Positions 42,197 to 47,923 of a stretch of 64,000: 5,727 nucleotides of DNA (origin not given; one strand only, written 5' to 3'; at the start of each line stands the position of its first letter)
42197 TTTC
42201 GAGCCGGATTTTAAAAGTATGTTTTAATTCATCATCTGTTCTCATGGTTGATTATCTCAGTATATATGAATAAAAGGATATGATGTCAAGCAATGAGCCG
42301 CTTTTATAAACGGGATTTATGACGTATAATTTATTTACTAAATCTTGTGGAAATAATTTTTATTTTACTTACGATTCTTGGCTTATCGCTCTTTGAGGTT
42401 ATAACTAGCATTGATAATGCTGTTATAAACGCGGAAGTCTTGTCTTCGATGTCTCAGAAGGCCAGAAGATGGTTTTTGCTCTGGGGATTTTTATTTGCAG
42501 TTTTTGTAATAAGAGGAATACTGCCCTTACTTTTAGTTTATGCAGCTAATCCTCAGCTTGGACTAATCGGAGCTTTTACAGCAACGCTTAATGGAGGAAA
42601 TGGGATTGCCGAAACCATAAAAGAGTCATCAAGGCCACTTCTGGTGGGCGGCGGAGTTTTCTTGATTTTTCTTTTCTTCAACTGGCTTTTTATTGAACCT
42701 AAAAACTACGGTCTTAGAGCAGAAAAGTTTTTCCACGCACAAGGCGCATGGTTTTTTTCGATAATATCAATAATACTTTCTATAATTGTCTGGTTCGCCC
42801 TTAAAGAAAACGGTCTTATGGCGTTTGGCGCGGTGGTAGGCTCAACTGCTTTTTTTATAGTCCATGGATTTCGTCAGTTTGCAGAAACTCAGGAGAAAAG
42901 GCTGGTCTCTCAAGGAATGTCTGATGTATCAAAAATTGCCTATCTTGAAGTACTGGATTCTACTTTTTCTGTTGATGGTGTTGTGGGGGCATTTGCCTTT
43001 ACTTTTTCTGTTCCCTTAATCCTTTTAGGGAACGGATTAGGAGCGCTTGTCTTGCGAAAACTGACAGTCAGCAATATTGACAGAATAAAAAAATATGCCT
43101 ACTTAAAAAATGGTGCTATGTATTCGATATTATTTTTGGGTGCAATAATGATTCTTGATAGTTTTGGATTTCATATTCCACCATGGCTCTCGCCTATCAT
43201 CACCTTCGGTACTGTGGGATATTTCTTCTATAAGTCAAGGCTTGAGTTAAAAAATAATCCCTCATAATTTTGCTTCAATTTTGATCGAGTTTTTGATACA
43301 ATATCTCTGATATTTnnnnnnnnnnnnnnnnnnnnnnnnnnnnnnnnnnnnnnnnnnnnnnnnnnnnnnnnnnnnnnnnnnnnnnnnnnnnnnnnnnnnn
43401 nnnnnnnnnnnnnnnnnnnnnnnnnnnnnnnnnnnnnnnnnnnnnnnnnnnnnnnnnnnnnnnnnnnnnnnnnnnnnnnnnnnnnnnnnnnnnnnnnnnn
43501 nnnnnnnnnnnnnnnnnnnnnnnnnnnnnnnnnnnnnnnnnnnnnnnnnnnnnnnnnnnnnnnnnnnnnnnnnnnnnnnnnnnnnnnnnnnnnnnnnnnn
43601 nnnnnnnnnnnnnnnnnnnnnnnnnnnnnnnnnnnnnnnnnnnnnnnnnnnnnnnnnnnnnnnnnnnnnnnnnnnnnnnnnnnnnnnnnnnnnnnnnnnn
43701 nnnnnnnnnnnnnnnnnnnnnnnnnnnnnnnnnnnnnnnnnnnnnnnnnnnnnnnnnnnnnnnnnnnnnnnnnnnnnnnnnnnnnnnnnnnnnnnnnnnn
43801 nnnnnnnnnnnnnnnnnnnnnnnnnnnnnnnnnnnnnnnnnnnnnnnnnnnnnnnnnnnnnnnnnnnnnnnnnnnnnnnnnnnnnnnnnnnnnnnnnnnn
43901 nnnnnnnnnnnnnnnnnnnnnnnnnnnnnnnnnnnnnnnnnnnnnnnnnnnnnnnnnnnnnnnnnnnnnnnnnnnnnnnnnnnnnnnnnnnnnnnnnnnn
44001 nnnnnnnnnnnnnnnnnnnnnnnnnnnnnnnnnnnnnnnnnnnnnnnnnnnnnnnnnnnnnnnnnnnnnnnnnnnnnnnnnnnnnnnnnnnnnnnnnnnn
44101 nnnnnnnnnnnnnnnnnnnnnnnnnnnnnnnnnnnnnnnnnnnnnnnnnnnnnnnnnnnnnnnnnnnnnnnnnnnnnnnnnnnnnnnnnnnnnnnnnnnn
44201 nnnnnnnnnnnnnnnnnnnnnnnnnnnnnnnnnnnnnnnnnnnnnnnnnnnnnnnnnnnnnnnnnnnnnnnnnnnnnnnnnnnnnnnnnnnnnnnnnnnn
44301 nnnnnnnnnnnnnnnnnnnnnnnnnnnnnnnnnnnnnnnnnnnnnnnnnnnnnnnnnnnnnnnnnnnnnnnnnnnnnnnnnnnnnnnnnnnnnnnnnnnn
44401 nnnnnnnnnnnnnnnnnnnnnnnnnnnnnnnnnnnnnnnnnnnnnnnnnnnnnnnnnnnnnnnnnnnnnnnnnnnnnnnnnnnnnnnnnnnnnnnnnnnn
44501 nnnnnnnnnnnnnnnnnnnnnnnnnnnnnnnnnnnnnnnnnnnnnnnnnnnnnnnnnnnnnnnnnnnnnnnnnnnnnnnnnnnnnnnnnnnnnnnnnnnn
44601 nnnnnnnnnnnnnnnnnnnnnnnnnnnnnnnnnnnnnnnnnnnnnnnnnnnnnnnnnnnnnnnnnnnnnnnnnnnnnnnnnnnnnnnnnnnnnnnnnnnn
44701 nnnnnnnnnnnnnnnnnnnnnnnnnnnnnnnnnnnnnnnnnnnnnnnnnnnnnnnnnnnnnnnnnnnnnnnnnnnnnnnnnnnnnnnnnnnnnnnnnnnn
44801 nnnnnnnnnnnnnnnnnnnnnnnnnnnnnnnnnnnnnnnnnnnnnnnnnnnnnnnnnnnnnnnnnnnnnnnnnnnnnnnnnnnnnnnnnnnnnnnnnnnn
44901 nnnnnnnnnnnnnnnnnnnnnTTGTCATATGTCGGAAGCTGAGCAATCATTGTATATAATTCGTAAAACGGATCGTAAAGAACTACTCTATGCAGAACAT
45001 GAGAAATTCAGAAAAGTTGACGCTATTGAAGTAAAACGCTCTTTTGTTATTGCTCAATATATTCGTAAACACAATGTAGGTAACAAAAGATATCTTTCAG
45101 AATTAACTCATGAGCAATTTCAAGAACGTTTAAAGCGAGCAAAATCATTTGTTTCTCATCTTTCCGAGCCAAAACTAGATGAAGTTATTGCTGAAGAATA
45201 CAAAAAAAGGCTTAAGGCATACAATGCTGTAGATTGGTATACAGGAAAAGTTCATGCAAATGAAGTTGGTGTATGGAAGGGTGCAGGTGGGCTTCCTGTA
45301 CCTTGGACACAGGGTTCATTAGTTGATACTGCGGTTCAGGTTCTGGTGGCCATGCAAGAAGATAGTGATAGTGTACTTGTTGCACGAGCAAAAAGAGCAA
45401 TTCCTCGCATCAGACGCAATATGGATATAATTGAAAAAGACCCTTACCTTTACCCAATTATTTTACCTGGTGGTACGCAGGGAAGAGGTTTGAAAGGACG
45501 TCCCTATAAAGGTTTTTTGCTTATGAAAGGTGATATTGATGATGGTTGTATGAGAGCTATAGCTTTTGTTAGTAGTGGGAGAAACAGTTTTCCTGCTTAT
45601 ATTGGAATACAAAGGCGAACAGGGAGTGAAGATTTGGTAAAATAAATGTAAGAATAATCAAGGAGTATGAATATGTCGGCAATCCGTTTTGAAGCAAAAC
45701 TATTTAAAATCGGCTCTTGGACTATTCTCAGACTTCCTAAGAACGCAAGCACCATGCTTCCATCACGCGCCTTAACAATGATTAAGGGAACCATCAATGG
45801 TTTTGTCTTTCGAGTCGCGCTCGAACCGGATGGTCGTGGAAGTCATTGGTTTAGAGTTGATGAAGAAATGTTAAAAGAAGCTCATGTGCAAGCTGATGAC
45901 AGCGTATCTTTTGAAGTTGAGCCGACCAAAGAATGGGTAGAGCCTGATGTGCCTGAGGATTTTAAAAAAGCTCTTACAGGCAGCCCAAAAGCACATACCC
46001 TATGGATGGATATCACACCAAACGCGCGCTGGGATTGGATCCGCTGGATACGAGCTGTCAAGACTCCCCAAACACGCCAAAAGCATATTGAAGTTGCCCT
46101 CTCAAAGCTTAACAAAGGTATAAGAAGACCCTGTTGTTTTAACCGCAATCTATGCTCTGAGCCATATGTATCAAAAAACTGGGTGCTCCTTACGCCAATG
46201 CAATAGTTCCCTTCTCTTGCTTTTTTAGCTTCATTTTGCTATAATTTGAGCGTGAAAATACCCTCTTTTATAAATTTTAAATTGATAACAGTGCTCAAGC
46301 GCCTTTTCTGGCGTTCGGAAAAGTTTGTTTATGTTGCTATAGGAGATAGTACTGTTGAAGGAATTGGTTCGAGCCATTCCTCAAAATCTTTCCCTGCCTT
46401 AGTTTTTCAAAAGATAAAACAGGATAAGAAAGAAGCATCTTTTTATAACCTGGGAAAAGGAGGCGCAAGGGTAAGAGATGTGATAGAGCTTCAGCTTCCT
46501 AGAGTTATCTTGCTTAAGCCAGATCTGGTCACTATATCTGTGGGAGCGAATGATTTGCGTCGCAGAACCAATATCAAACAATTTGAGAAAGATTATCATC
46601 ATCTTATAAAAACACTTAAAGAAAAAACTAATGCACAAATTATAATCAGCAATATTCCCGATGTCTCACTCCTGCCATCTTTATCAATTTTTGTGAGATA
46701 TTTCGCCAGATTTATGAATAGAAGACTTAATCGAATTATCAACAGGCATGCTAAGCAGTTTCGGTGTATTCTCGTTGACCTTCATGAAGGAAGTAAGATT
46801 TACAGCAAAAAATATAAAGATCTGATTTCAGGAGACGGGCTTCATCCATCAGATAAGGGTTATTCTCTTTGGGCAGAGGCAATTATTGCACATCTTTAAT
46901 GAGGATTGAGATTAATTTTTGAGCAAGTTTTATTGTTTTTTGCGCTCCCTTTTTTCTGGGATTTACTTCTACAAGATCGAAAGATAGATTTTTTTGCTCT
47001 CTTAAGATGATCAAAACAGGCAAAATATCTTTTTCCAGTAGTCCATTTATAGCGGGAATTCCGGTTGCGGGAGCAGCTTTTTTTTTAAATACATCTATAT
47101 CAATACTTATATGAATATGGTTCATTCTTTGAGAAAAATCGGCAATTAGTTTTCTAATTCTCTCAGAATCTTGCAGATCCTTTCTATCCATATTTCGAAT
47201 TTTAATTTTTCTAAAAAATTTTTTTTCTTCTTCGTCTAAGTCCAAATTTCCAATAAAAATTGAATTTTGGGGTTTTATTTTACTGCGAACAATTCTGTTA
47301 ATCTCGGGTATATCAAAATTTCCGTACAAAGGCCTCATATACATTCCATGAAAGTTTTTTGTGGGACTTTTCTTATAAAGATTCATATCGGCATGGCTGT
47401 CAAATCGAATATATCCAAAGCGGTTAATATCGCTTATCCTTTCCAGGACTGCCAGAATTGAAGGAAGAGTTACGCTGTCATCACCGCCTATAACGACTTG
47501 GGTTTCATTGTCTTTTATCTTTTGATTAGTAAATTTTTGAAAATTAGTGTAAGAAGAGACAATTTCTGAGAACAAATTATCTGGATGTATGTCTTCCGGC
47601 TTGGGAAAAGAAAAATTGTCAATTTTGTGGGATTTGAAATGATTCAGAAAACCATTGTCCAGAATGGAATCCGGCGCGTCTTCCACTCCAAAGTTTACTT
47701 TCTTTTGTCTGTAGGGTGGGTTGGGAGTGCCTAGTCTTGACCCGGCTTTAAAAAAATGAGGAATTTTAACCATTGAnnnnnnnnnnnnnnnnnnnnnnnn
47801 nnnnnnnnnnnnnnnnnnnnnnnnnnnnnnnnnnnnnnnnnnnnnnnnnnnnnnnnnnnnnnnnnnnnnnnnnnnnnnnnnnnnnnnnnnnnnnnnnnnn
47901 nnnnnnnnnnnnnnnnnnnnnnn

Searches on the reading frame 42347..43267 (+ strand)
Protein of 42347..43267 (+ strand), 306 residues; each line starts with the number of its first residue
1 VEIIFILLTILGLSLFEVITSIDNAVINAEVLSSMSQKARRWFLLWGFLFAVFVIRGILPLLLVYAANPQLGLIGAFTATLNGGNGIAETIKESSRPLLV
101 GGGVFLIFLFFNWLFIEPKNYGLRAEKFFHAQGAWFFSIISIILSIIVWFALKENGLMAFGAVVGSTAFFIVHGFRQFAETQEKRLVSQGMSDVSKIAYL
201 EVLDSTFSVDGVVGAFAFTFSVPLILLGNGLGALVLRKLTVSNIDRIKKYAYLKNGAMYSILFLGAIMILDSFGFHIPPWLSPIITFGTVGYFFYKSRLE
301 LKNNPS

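Call 32: search_protein_families(library=pfam, proteins=[window:42347-43267:+], max_evalue=0.001)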
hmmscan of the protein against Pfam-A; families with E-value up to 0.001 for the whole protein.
window:42347-43267:+ (306 aa): 2 families
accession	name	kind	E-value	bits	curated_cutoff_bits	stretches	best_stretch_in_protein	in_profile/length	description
PF04332.21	DUF475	-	9.7e-43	147.5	27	1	22-298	1-287/293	Protein of unknown function (DUF475)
PF03741.22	TerC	-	1.3e-18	67.8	27.8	2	157-271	63-177/178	Integral membrane protein TerC family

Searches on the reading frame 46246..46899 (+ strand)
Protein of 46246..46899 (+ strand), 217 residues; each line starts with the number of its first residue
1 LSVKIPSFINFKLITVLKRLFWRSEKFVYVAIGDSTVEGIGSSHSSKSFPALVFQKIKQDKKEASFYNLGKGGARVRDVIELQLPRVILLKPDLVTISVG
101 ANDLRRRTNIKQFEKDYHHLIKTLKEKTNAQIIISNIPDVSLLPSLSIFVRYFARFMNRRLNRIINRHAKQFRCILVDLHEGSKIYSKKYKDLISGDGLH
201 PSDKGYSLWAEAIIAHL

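Call 32: search_protein_families(library=pfam, proteins=[window:46246-46899:+], max_evalue=0.001)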
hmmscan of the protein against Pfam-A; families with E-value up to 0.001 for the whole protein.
window:46246-46899:+ (217 aa): 3 families
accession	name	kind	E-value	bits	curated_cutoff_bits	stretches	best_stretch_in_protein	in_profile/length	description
PF13472.12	Lipase_GDSL_2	-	2.1e-28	100.5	32.9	1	31-207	1-177/178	GDSL-like Lipase/Acylhydrolase family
PF00657.28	Lipase_GDSL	-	3.6e-26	93.1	23.6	1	29-213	1-208/208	GDSL-like Lipase/Acylhydrolase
PF17182.10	OSK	-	2.8e-05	23.9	27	1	86-180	66-152/202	OSK domain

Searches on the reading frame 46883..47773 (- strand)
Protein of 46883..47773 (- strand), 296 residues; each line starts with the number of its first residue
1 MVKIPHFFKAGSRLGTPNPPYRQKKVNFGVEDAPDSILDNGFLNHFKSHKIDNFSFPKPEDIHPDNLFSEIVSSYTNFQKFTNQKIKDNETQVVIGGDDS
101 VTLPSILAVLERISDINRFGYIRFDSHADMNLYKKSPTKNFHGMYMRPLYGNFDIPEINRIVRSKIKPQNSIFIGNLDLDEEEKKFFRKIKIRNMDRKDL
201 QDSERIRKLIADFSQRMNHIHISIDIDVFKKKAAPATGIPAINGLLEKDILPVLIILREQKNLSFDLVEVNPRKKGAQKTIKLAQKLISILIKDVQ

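Call 32: search_protein_families(library=pfam, proteins=[window:46883-47773:-], max_evalue=0.001)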
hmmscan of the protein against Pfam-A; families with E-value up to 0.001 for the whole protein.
window:46883-47773:- (296 aa): 1 family
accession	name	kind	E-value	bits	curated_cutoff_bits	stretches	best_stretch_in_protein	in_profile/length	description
PF00491.26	Arginase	-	2.2e-40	139.3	22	1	28-289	18-275/280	Arginase family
